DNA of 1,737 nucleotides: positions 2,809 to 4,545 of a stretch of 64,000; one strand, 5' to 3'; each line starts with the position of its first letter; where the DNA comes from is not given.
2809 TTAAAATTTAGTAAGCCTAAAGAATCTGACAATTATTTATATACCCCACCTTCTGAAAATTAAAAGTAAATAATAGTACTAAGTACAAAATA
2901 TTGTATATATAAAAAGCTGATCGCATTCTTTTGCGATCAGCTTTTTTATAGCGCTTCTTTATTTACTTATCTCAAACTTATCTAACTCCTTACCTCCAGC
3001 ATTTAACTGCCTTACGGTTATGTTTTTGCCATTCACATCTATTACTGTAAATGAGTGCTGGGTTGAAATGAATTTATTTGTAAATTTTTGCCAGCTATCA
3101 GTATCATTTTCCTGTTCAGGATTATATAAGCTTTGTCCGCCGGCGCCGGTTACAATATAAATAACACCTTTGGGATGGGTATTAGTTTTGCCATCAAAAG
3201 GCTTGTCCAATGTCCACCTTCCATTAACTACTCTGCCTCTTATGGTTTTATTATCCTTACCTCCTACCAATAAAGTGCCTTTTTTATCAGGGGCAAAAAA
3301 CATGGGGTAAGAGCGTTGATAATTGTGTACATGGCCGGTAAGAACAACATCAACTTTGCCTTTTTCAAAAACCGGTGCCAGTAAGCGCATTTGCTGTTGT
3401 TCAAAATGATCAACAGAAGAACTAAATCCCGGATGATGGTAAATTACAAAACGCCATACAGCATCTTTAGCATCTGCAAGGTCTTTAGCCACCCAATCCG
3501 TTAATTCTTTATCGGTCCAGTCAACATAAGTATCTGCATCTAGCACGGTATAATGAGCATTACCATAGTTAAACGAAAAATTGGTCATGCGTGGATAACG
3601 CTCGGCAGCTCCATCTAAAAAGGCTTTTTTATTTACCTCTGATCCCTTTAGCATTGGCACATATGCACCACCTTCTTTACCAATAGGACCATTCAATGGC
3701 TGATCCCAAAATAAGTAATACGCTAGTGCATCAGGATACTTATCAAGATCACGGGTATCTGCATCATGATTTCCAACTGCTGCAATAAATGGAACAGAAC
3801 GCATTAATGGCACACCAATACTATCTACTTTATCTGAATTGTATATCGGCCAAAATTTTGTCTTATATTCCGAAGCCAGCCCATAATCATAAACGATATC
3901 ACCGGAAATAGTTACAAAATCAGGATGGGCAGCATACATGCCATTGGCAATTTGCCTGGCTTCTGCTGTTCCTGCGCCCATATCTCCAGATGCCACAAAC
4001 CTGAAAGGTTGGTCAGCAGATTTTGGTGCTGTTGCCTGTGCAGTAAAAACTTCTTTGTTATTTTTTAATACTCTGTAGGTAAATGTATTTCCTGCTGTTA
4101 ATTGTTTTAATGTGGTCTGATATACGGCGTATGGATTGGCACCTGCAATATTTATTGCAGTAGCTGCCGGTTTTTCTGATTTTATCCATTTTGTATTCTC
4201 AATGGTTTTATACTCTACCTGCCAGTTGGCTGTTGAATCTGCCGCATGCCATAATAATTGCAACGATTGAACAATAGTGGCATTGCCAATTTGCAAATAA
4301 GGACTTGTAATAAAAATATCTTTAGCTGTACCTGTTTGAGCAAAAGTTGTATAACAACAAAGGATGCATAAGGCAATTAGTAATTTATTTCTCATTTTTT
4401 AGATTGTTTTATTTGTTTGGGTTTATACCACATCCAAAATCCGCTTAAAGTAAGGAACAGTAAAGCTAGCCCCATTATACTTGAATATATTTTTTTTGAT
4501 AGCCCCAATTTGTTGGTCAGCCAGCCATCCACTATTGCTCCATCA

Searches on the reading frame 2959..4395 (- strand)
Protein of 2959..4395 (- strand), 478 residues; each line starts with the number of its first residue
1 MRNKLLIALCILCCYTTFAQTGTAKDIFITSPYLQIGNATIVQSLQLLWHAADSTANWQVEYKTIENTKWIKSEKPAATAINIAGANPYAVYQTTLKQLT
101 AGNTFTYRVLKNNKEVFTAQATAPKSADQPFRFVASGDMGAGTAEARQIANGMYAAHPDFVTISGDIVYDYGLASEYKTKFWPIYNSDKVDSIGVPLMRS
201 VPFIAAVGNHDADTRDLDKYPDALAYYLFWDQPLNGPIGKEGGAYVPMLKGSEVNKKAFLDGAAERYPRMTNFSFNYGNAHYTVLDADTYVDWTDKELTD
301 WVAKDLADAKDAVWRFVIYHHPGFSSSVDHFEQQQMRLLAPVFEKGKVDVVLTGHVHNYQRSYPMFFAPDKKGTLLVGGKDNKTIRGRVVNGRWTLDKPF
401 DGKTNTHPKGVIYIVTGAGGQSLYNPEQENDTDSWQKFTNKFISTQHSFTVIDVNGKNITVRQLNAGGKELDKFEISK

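Call 32: search_protein_families(library=pfam, proteins=[window:2959-4395:-], max_evalue=0.001)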
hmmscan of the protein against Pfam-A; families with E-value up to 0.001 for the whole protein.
window:2959-4395:- (478 aa): 3 families
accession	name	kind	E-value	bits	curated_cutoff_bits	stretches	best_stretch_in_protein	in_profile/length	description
PF00149.33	Metallophos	-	9.1e-14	52.8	21.5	1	131-359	1-191/191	Calcineurin-like phosphoesterase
PF14008.11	Metallophos_C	-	0.00018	22.6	23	1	411-466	2-55/63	Iron/zinc purple acid phosphatase-like protein C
PF16656.11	Pur_ac_phosph_N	-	0.00035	21.5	30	1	43-114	13-83/93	Purple acid Phosphatase, N-terminal domain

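Call 36: search_protein_families(library=ncbifam, proteins=[window:2959-4395:-], max_evalue=0.001)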
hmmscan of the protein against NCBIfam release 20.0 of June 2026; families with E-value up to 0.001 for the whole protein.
window:2959-4395:- (478 aa): 1 family
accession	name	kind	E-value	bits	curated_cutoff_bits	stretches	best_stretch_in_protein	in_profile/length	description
TIGR04233.1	seadorna_VP8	equivalog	0.00063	19.2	75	0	54-148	149-241/291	seadornavirus VP8 protein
